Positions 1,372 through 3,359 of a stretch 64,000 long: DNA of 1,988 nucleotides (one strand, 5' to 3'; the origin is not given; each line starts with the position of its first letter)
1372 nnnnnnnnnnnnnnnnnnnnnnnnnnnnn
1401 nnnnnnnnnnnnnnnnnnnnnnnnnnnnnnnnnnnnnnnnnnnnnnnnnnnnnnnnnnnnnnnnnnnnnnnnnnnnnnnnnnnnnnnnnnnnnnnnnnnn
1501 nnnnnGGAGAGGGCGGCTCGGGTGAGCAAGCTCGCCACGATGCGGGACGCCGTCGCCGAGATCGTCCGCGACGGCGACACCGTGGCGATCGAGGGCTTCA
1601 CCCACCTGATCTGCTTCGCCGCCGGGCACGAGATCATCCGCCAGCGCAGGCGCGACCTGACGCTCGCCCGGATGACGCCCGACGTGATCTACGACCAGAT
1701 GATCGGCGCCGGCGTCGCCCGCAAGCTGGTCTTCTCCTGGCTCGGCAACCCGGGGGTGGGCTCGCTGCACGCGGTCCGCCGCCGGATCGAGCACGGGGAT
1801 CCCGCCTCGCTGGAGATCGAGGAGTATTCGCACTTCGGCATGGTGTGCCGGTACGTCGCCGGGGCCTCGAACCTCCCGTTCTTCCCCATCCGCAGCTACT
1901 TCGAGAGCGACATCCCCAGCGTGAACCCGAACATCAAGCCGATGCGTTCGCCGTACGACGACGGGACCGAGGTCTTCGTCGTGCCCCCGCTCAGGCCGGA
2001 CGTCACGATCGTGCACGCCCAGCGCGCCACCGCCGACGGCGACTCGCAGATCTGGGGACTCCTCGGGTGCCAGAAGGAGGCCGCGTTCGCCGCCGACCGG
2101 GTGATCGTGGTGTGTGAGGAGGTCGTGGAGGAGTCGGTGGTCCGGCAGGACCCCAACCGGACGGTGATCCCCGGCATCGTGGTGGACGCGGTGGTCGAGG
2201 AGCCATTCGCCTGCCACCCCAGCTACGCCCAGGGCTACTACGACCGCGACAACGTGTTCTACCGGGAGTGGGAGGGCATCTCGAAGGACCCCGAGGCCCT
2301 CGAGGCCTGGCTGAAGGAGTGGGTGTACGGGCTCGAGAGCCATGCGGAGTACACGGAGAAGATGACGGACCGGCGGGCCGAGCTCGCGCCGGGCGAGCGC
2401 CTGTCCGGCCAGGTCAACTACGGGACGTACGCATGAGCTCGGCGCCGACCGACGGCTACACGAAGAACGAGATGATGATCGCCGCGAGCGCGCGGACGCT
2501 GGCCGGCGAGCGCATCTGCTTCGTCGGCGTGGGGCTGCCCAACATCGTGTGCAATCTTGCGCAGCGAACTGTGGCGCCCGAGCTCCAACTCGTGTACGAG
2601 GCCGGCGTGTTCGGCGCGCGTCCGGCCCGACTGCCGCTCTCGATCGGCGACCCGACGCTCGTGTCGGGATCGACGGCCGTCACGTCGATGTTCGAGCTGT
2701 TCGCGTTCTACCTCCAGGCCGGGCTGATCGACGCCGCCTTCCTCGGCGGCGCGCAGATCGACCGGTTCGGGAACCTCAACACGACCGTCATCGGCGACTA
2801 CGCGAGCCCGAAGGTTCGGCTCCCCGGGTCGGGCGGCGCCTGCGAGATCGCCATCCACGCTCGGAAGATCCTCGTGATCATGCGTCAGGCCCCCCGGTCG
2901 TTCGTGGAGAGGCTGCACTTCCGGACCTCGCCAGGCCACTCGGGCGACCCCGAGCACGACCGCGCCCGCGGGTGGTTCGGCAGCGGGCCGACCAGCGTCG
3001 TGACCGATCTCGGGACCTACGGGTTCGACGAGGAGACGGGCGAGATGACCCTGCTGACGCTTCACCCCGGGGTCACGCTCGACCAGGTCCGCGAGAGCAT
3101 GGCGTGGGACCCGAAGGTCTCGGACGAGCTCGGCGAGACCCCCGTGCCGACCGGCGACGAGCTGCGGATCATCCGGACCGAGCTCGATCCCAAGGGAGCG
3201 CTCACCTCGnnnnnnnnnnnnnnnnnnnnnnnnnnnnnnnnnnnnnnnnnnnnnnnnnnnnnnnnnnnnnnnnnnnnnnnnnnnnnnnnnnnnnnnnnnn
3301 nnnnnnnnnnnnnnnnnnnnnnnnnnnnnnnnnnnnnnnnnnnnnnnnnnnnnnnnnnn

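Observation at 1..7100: Seven-gene, fully translationally coupled catabolic operon (ALDH, GabT-like AT, CoA-transferase A and B, second AT, HDAC-family deacetylase, pyruvate kinase), probably for diamine or omega-amino-acid catabolism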

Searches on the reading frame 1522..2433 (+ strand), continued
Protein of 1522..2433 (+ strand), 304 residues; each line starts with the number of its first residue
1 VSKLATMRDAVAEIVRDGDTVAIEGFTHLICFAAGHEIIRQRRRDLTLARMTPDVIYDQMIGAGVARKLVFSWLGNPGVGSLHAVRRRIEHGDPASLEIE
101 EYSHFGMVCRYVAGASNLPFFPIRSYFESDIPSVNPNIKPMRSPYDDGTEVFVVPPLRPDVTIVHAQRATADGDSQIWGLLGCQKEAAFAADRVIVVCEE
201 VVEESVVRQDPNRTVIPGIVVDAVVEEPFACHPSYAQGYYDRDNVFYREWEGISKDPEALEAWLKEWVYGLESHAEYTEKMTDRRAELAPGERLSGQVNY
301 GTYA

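Call 31: search_protein_families(library=ncbifam, proteins=[L059:13901-15463:-, L016:5961-7571:+], max_evalue=0.00001)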
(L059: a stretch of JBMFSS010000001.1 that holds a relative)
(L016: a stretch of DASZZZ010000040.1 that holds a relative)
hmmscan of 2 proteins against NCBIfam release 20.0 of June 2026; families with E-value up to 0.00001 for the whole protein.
L059:13901-15463:- (521 aa): 1 family
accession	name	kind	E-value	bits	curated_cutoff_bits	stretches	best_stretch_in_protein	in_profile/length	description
NF052384.1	Lys_5_6_mutase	equivalog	7e-23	81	600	1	8-283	19-281/511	lysine 5,6-aminomutase subunit alpha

L016:5961-7571:+ (537 aa): 11 families
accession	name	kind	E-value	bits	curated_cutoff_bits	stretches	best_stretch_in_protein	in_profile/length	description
NF051886.1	XaaProDiPepCaul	equivalog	4.9e-12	45.6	500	0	333-507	217-379/398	Xaa-Pro dipeptidase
NF006056.0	PRK08204.1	subfamily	1.1e-09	37.7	391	0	49-121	27-99/449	hypothetical protein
NF006681.0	PRK09229.1-2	equivalog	5.7e-09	35.2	362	1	424-515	306-400/451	formimidoylglutamate deiminase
NF004636.0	PRK05985.1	subfamily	8.1e-08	31.5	408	1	38-114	10-83/398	amidohydrolase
NF006549.0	PRK09045.1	equivalog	2.6e-07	29.6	540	0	429-506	299-383/444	TRZ/ATZ family hydrolase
NF006679.0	PRK09228.1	subfamily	8.2e-07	28.1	351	0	58-93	43-83/433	guanine deaminase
NF006836.0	PRK09357.1-1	equivalog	2.4e-06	26.5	538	0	38-93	9-65/432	dihydroorotase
TIGR02033.1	D-hydantoinase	equivalog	2.9e-06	26.5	393.25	1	34-109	4-81/454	dihydropyrimidinase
NF005557.0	PRK07228.1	equivalog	4.4e-06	25.7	522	0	434-507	300-380/445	5'-deoxyadenosine deaminase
NF058538.1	ergo_util_ErtD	equivalog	6.9e-06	25.1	600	0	43-89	15-61/446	hydantoin-5-propionate amidohydrolase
NF006055.0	PRK08203.1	equivalog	9.1e-06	24.5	532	0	426-506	310-395/455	8-oxoguanine deaminase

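Call 37: search_protein_families(library=pfam, proteins=[L040:14233-15813:+, L035:6850-7542:+, L035:7632-8111:+, L058:8329-9120:-, L058:9212-9955:+, L082:11712-12197:+, L082:12931-14268:-, L060:11840-13591:-, L046:3646-4341:+, L046:4384-5208:+])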
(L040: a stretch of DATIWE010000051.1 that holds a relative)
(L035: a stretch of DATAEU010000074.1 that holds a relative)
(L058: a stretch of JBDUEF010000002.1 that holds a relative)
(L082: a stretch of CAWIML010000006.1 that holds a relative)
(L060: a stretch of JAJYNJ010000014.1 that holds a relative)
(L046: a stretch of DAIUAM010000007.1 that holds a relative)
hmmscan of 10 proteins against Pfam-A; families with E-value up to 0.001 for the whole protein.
L040:14233-15813:+ (527 aa): 2 families
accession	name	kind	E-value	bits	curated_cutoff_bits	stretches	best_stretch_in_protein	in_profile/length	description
PF00884.28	Sulfatase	-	2.6e-40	139.1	25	1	42-407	1-301/301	Sulfatase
PF16347.10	SGSH_C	-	1.3e-09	38.9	29.3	1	350-488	1-136/154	N-sulphoglucosamine sulphohydrolase, C-terminal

L035:6850-7542:+ (231 aa): 1 family
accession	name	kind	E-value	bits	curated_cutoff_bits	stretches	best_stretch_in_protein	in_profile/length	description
PF03575.23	Peptidase_S51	-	4.8e-45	154.2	23.9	1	2-195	3-203/206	Peptidase family S51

L035:7632-8111:+ (160 aa): 1 family
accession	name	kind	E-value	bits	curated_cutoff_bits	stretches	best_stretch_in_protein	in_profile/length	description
PF06210.16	DUF1003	-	3.8e-16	59.6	27.4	1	35-117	2-92/103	Protein of unknown function (DUF1003)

L058:8329-9120:- (264 aa): 1 family
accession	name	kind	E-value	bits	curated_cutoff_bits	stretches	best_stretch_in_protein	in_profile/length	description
PF01048.26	PNP_UDP_1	-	1.2e-35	123.4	25.1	1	43-263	2-230/233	Phosphorylase superfamily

L058:9212-9955:+ (248 aa): 2 families
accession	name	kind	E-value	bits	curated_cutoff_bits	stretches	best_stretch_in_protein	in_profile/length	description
PF05175.20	MTS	-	3.5e-06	27.2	23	1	85-127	32-74/170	Methyltransferase small domain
PF13649.12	Methyltransf_25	-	0.00013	23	27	0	89-155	2-72/97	Methyltransferase domain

L082:11712-12197:+ (162 aa): 4 families
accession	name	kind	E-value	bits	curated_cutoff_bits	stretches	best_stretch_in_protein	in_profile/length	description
PF13508.13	Acetyltransf_7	-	4.3e-10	40.3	27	1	36-112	2-83/84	Acetyltransferase (GNAT) domain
PF00583.31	Acetyltransf_1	-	6.8e-10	39.7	20.7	1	33-111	24-116/116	Acetyltransferase (GNAT) family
PF13673.13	Acetyltransf_10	-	1e-05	25.9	23.6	1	38-115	32-111/128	Acetyltransferase (GNAT) domain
PF08445.16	FR47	-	0.00019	21.8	22.1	1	55-87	16-47/86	FR47-like protein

L082:12931-14268:- (446 aa): 1 family
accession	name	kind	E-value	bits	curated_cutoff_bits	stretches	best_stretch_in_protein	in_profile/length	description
PF09043.17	Lys-AminoMut_A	-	4.9e-16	58.7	25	1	6-229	79-292/508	D-Lysine 5,6-aminomutase TIM-barrel domain of alpha subunit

L060:11840-13591:- (584 aa): 2 families
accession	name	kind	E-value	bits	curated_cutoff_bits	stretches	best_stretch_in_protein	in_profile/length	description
PF00501.34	AMP-binding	-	2.7e-57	194.8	29.9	1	70-437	2-379/384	AMP-binding enzyme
PF13193.12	AMP-binding_C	-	5.1e-14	53.4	24.5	1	494-571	2-76/76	AMP-binding enzyme C-terminal domain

L046:3646-4341:+ (232 aa): 1 family
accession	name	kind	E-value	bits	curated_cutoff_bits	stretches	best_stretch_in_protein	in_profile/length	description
PF14016.12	DUF4232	-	1.1e-06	29.3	27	1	88-145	1-58/129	Domain of unknown function (DUF4232)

L046:4384-5208:+ (275 aa): 1 family
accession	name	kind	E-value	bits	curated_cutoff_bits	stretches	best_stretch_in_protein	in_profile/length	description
PF02633.19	Creatininase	-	7.6e-67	225.6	31.3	1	14-255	2-237/238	Creatinine amidohydrolase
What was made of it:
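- No AMP-forming synthetase was seen there either, except in one Chloroflexota locus (call 37).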

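Call 55: search_protein_families(library=pfam, proteins=[L071:4-1212:-, L071:1212-2450:-, L071:14129-14923:-, L071:14923-15750:-, L071:16044-16808:+, L071:16819-17820:-, L071:17823-18953:-, L071:19117-20088:+, L082:15863-16696:-, L082:16696-17532:-])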
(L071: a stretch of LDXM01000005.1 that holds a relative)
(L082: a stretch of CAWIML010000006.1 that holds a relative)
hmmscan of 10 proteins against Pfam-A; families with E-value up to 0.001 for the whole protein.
L071:4-1212:- (403 aa): 1 family
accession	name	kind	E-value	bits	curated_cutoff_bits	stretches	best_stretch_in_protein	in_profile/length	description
PF01642.28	MM_CoA_mutase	-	6e-148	494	22.1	1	11-402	23-416/512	Methylmalonyl-CoA mutase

L071:1212-2450:- (413 aa): 4 families
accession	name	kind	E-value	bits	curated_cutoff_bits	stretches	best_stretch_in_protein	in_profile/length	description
PF00108.29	Thiolase_N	-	1.2e-67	228.5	26.4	1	2-250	5-258/260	Thiolase, N-terminal domain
PF02803.24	Thiolase_C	-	2.5e-31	108.3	27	1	260-395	2-122/123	Thiolase, C-terminal domain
PF00109.32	ketoacyl-synt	-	1.3e-09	38.5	20.8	1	74-124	167-217/252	Beta-ketoacyl synthase, N-terminal domain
PF22691.2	Thiolase_C_1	-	5.5e-05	23.4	28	0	282-394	20-141/144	Thiolase C-terminal domain-like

L071:14129-14923:- (265 aa): 2 families
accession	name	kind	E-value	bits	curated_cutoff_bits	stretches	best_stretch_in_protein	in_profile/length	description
PF02391.22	MoaE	-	3.7e-32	111.3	23.4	1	111-230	8-114/114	MoaE protein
PF02597.26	ThiS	-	8e-19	68.4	22.5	1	8-84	1-76/76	ThiS family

L071:14923-15750:- (276 aa): 0 families

L071:16044-16808:+ (255 aa): 3 families
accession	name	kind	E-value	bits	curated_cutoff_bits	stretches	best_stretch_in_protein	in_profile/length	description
PF12706.13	Lactamase_B_2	-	4.3e-30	105.3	27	1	37-218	1-200/200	Beta-lactamase superfamily domain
PF13483.12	Lactamase_B_3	-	3.7e-25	89.2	24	1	21-217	2-160/160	Beta-lactamase superfamily domain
PF00753.33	Lactamase_B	-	6.4e-11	43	22.7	1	23-215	3-194/196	Metallo-beta-lactamase superfamily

L071:16819-17820:- (334 aa): 0 families

L071:17823-18953:- (377 aa): 1 family
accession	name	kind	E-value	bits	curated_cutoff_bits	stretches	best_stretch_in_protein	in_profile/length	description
PF07475.17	Hpr_kinase_C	-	0.00073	19.6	33.3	0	128-170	7-49/171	HPr Serine kinase C-terminal domain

L071:19117-20088:+ (324 aa): 1 family
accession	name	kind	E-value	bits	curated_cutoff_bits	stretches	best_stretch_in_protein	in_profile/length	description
PF00149.33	Metallophos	-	6.3e-09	37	21.5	1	50-230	3-191/191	Calcineurin-like phosphoesterase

L082:15863-16696:- (278 aa): 1 family
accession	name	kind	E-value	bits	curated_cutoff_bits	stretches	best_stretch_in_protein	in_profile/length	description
PF04951.18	Peptidase_M55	-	1.5e-82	277.5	25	1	1-266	1-262/264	D-aminopeptidase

L082:16696-17532:- (279 aa): 2 families
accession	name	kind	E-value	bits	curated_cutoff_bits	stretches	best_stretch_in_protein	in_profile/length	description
PF02391.22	MoaE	-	2.2e-32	112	23.4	1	108-230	5-114/114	MoaE protein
PF02597.26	ThiS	-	3.2e-15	56.9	22.5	1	5-81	1-76/76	ThiS family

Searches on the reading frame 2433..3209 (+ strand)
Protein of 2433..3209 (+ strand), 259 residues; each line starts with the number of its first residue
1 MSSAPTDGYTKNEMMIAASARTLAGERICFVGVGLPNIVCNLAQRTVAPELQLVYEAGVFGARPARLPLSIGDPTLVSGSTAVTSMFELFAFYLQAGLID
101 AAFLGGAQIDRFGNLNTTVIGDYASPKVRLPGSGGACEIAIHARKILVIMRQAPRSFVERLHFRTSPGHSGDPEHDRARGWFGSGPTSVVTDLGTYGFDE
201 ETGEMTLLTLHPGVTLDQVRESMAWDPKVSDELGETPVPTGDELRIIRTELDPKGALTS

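Call 5: search_protein_families(library=pfam, proteins=[window:2433-3209:+])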
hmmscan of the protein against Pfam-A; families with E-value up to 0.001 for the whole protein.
window:2433-3209:+ (259 aa): 1 family
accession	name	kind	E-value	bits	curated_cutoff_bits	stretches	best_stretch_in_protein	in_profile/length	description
PF01144.29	CoA_trans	-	3.1e-37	128.5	23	1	13-221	2-216/217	Coenzyme A transferase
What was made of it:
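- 2433..3212 (+): Glutaconate-type CoA-transferase subunit B, 259 aa, ATGA overlap. The putative catalytic Glu56 is at 2598-2600. CoA_trans 3.1e-37 (call 5); 1poi_B 2.8e-39.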

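Call 6: search_protein_families(library=ncbifam, proteins=[window:2433-3209:+])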
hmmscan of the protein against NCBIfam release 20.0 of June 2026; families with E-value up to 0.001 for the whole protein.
window:2433-3209:+ (259 aa): 2 families
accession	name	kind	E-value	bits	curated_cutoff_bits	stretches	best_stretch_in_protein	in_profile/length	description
TIGR02428.1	pcaJ_scoB_fam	subfamily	1.6e-10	40.8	243.55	1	12-153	3-144/207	3-oxoacid CoA-transferase subunit B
NF052271.1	Staph_FadX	equivalog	3.8e-05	22.5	750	1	9-147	275-403/523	fatty acid degradation protein FadX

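Call 16: search_solved_structures(query=window:2433-3209:+, max_evalue=0.01)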
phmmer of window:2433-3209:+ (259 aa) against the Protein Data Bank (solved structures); distinct sequences matched with E-value up to 0.01: 22.
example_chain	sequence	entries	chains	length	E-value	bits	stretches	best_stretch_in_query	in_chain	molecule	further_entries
1poi_B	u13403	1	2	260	2.8e-39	138.3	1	8-256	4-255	GLUTACONATE COENZYME A-TRANSFERASE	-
6con_B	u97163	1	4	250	1.9e-16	63.5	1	24-255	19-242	CoA-transferase subunit beta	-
6co6_B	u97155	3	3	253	2.7e-15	59.8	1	22-255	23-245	Probable CoA-transferase beta subunit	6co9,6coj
5n01_D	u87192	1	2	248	2.1e-14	56.8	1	9-255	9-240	Glutaconate CoA-transferase family, subunit B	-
5n02_D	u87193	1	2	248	2.2e-14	56.8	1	9-255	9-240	Glutaconate CoA-transferase family, subunit B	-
5n00_B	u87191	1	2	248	2.8e-14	56.4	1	9-255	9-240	Glutaconate CoA-transferase family, subunit B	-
5n03_D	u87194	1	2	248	3.6e-14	56.1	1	9-255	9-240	Glutaconate CoA-transferase family, subunit B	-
5mzw_D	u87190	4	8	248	6.2e-14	55.3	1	9-255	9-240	Glutaconate CoA-transferase family, subunit B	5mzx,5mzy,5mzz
3rrl_B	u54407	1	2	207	1.5e-09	40.9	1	13-223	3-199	Succinyl-CoA:3-ketoacid-coenzyme A transferase subunit B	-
3cdk_B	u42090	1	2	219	1.1e-08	38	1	29-230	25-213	Succinyl-CoA:3-ketoacid-coenzyme A transferase subunit B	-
5dbn_B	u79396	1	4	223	2.4e-08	37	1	20-155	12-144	Acetate CoA-transferase subunit beta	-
9ctd_C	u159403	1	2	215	2.6e-08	36.9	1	20-154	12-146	3-oxoacid CoA-transferase, B subunit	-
8k9h_A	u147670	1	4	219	5.3e-08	35.9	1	27-157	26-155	Butyrate-acetoacetate CoA-transferase subunit B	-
9csc_B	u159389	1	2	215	5.3e-08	35.9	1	20-154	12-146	3-oxoacid CoA-transferase, B subunit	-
9cq2_B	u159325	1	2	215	1.2e-07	34.7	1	20-154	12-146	3-oxoacid CoA-transferase, B subunit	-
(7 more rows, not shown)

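Call 22: search_solved_structures(query=window:2433-3209:+, max_evalue=1e-8, show_alignments=5)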
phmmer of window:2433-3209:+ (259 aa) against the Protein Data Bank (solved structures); distinct sequences matched with E-value up to 1e-8: 9.
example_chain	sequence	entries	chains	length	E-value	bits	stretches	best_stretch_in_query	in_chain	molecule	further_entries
1poi_B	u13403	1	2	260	2.8e-39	138.3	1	8-256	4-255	GLUTACONATE COENZYME A-TRANSFERASE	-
6con_B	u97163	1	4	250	1.9e-16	63.5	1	24-255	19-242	CoA-transferase subunit beta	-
6co6_B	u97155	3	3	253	2.7e-15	59.8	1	22-255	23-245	Probable CoA-transferase beta subunit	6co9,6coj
5n01_D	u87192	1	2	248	2.1e-14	56.8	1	9-255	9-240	Glutaconate CoA-transferase family, subunit B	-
5n02_D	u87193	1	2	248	2.2e-14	56.8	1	9-255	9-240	Glutaconate CoA-transferase family, subunit B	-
5n00_B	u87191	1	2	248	2.8e-14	56.4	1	9-255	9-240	Glutaconate CoA-transferase family, subunit B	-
5n03_D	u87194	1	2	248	3.6e-14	56.1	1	9-255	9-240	Glutaconate CoA-transferase family, subunit B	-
5mzw_D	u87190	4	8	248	6.2e-14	55.3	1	9-255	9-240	Glutaconate CoA-transferase family, subunit B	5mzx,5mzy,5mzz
3rrl_B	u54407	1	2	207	1.5e-09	40.9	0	13-223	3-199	Succinyl-CoA:3-ketoacid-coenzyme A transferase subunit B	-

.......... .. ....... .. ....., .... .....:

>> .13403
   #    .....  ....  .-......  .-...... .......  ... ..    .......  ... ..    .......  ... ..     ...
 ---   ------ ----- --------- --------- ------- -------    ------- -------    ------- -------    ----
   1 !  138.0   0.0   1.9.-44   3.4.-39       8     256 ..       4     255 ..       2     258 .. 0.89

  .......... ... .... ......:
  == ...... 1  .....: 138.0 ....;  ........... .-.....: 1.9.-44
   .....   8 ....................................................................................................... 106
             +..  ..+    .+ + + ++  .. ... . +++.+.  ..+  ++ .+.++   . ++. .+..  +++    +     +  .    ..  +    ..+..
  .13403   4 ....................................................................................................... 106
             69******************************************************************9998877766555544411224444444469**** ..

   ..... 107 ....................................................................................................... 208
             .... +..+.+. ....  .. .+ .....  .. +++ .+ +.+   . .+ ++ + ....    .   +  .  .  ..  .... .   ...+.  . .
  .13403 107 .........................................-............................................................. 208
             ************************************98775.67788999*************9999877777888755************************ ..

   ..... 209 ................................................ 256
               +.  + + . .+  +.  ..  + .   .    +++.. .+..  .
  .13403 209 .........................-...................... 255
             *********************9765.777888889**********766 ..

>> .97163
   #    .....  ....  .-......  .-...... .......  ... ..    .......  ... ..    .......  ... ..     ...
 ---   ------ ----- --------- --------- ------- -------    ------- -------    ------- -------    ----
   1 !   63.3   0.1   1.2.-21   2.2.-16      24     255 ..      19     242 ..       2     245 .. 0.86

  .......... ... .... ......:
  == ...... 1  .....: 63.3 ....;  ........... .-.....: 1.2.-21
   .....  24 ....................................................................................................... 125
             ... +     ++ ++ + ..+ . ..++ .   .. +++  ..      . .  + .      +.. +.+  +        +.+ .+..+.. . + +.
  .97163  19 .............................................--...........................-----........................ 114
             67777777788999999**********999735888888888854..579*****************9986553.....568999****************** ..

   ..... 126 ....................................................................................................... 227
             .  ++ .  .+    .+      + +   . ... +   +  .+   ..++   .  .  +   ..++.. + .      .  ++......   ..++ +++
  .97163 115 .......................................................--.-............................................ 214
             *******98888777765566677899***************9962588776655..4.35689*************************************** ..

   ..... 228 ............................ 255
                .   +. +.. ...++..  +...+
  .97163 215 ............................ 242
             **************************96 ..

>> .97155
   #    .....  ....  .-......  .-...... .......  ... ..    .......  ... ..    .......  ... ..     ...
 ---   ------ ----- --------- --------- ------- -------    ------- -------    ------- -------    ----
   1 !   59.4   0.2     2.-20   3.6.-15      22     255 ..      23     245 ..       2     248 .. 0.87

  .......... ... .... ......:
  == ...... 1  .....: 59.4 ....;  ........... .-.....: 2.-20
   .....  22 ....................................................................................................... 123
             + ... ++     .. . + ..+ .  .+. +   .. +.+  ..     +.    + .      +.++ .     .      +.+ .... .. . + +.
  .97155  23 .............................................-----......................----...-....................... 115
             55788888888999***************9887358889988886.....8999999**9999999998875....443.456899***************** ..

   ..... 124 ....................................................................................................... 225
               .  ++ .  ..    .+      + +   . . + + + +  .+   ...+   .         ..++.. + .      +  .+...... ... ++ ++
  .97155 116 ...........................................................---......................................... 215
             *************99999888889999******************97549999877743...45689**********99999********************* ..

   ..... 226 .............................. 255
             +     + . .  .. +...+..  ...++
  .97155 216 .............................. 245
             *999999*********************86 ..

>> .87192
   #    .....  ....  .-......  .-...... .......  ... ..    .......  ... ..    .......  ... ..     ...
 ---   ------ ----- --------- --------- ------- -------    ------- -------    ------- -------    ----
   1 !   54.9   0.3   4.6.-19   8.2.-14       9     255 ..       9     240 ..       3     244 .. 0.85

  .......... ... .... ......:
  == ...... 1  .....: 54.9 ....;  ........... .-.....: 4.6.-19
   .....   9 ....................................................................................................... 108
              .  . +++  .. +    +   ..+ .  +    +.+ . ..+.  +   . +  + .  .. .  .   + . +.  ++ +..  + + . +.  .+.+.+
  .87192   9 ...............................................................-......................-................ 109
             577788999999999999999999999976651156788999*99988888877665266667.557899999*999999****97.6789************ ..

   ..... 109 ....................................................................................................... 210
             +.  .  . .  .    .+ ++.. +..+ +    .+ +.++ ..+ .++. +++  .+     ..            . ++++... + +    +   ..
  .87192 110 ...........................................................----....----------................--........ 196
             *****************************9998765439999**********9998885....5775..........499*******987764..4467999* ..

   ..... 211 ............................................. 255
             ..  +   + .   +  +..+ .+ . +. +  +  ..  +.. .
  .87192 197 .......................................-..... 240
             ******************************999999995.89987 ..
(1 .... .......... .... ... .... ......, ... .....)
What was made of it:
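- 2433..3212 (+): The window's 'VYEAG' aligns with 'IVESG' of GctB (call 22).
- On Family I CoA-transferase, glutaconate CoA-transferase (GctAB) subfamily: Glu56 of the window protein ('VYEAG') aligns with the Glu of 'IVESG' in 1poi_B (call 22).
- Closest known: Glutaconate CoA-transferase GctAB of Acidaminococcus fermentans. Same: The Glu of the beta-subunit active-site motif is aligned (call 22).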
